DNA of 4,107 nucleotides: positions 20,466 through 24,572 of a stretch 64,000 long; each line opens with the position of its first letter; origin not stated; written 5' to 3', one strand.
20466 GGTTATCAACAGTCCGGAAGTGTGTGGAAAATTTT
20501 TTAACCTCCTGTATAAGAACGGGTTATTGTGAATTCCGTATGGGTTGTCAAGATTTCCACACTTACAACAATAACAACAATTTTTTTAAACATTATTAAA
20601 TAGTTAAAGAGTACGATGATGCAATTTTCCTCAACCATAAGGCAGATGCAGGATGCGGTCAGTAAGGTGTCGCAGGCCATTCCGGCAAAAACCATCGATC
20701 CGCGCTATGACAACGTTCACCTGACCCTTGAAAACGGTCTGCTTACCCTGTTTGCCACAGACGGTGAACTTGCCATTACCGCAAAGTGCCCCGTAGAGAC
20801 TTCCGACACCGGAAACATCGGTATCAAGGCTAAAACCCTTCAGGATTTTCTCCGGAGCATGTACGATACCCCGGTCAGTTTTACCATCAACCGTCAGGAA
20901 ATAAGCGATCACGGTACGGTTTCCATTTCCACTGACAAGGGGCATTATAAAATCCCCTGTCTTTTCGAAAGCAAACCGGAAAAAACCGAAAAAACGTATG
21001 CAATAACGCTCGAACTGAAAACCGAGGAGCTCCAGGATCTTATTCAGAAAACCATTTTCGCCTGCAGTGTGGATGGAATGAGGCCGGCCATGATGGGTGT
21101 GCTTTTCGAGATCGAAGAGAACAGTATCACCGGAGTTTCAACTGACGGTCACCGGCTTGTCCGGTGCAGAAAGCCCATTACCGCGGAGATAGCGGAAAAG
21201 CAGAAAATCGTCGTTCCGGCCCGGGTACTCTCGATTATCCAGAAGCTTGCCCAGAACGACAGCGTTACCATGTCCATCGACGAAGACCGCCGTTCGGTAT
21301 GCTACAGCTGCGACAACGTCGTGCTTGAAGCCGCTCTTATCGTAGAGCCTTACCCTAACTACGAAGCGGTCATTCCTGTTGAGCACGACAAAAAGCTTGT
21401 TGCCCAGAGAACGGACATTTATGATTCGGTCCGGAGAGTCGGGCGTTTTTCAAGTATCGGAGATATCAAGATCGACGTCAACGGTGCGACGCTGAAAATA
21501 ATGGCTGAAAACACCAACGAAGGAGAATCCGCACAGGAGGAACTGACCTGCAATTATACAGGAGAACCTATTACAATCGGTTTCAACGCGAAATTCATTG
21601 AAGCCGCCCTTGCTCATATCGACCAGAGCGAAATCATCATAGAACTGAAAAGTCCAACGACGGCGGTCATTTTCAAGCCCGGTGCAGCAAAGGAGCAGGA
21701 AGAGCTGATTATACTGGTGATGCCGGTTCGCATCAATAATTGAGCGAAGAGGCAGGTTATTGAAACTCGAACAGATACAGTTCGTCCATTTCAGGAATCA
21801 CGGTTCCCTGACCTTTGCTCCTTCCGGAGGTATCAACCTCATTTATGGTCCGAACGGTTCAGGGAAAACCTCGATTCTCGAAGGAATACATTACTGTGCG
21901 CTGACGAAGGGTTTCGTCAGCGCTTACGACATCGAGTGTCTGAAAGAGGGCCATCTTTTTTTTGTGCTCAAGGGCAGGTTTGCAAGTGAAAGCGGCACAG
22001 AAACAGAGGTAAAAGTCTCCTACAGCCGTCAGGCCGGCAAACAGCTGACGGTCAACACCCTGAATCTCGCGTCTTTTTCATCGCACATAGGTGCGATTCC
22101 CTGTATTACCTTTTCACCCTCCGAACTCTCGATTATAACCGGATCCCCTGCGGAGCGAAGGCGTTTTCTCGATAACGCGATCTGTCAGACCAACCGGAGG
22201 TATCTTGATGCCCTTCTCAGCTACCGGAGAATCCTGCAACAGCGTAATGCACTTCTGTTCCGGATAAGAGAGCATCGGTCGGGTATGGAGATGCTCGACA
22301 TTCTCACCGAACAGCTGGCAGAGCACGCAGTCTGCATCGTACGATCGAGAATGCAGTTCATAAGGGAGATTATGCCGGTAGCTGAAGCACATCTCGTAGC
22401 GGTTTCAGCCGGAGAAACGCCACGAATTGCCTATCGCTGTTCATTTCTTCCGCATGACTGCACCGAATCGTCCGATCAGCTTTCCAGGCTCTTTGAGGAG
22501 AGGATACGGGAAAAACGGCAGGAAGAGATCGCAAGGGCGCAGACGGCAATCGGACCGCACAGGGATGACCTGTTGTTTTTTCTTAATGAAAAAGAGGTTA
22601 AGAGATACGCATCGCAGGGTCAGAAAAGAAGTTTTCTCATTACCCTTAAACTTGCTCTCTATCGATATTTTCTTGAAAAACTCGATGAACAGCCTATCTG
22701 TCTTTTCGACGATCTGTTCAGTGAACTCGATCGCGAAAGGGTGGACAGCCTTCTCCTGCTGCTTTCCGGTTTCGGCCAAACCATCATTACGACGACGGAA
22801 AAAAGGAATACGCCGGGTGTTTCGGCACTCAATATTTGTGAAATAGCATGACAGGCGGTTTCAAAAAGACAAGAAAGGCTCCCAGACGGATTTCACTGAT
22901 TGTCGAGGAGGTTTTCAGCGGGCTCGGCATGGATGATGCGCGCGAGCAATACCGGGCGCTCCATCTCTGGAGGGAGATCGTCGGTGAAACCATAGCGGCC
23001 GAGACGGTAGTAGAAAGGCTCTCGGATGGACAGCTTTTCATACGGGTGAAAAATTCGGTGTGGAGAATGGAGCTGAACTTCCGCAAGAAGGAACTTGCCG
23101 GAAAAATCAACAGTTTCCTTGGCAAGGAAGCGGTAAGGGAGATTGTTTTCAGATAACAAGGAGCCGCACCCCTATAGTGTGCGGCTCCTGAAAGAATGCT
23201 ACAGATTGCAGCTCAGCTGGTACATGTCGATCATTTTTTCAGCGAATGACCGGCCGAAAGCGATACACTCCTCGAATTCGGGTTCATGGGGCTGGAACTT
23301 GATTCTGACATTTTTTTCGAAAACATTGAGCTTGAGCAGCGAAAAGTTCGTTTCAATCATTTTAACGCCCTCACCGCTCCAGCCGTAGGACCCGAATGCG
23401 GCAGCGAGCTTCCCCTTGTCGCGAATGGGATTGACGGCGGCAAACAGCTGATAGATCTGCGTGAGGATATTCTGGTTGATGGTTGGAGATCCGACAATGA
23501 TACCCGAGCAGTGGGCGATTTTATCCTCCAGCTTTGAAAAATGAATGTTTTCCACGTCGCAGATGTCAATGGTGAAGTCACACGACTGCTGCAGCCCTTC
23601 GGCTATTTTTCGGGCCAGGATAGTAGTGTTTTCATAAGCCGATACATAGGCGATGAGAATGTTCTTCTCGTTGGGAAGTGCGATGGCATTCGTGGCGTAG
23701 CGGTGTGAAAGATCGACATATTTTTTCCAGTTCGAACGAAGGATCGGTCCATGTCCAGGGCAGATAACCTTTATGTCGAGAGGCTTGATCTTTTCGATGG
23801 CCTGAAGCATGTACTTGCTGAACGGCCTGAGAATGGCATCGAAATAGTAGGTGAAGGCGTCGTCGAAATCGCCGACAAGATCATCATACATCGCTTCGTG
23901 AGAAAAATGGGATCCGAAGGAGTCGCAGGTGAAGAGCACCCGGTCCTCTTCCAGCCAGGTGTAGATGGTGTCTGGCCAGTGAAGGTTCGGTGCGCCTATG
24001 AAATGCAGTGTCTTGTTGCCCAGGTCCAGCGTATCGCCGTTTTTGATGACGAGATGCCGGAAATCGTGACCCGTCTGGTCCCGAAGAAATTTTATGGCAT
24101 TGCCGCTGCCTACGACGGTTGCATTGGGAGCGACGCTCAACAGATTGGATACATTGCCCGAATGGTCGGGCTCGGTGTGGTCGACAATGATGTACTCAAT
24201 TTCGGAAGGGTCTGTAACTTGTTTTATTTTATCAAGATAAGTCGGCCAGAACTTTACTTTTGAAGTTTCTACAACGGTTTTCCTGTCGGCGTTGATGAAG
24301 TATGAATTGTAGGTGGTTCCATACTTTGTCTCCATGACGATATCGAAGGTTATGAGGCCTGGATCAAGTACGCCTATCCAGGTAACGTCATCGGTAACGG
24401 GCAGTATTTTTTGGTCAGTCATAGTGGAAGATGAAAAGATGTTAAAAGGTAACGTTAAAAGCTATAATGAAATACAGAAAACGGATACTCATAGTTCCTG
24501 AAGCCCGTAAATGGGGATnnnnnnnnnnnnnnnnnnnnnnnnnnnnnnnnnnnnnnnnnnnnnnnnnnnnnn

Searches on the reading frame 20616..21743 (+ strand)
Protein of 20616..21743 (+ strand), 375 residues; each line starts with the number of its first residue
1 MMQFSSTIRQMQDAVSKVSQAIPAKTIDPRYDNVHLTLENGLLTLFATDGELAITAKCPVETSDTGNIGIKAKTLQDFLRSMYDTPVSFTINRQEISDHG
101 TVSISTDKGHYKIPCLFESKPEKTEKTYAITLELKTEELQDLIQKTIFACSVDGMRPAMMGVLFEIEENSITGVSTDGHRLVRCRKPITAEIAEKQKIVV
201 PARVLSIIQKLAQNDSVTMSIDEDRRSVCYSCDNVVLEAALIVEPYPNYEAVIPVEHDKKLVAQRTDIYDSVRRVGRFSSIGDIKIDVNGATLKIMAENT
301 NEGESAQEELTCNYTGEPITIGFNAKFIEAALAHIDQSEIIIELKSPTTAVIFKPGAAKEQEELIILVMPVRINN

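Call 61: search_protein_families(library=pfam, proteins=[window:20616-21743:+], max_evalue=0.01)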
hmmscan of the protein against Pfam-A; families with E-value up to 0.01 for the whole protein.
window:20616-21743:+ (375 aa): 3 families
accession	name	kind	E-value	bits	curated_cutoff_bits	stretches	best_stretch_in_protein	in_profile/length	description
PF00712.24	DNA_pol3_beta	-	8.6e-23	81.2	24.4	2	2-95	1-95/120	DNA polymerase III beta subunit, N-terminal domain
PF02767.21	DNA_pol3_beta_2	-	1e-20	74.6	27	1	133-248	1-116/116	DNA polymerase III beta subunit, central domain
PF02768.20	DNA_pol3_beta_3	-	4e-16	59.4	27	1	252-365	3-117/121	DNA polymerase III beta subunit, C-terminal domain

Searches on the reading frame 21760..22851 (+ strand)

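Call 61: search_protein_families(library=pfam, proteins=[window:21760-22851:+], max_evalue=0.01)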
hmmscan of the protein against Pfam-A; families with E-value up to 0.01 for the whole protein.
window:21760-22851:+ (363 aa): 9 families
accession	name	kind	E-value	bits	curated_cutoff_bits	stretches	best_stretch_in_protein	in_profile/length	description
PF02463.25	SMC_N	-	8.3e-15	55.2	40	1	3-349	2-200/220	RecF/RecN/SMC N terminal domain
PF13476.12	AAA_23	-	1.3e-14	55.8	27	1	8-152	4-131/201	AAA domain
PF13304.12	AAA_21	-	1.3e-06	29.2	27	1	25-47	1-23/304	AAA domain, putative AbiEii toxin, Type IV TA system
PF01637.24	ATPase_2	-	4e-05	24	33.2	0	25-44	22-41/225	ATPase domain predominantly from Archaea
PF13175.12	AAA_15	-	0.00028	21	32.1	1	1-45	1-45/374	AAA ATPase domain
PF13166.12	AAA_13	-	0.00045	19.5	36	1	22-47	15-40/713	AAA domain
PF13514.12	AAA_27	-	0.00059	19.9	22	1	3-44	6-47/206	AAA domain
PF13555.12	AAA_29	-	0.00066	19.8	27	1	11-44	12-43/61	P-loop containing region of AAA domain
PF13191.12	AAA_16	-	0.0079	17.1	32.6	0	20-60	21-63/167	AAA ATPase domain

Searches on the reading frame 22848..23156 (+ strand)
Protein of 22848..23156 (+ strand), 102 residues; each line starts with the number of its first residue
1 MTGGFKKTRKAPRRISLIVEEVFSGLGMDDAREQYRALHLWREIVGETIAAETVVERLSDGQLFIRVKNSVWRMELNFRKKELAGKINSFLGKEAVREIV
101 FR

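Call 30: search_protein_families(library=pfam, proteins=[window:22848-23156:+], max_evalue=0.001)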
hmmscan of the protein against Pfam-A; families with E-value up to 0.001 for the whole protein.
window:22848-23156:+ (102 aa): 1 family
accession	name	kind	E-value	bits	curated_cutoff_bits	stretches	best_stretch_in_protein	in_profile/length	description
PF05258.17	DciA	-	2e-21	76.4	24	1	18-101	5-89/89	Dna[CI] antecedent, DciA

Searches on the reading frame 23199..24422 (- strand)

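Call 30: search_protein_families(library=pfam, proteins=[window:23199-24422:-], max_evalue=0.001)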
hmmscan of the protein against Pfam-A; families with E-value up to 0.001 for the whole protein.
window:23199-24422:- (407 aa): 3 families
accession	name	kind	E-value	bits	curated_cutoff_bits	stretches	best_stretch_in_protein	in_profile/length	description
PF19583.5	ODP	-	9.8e-24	84.7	27.2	1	39-225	4-194/194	ODP family beta lactamase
PF00258.30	Flavodoxin_1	-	3.3e-12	47.2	25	1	257-389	1-142/143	Flavodoxin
PF00753.33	Lactamase_B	-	1.6e-09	38.4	22.7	1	63-224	32-196/196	Metallo-beta-lactamase superfamily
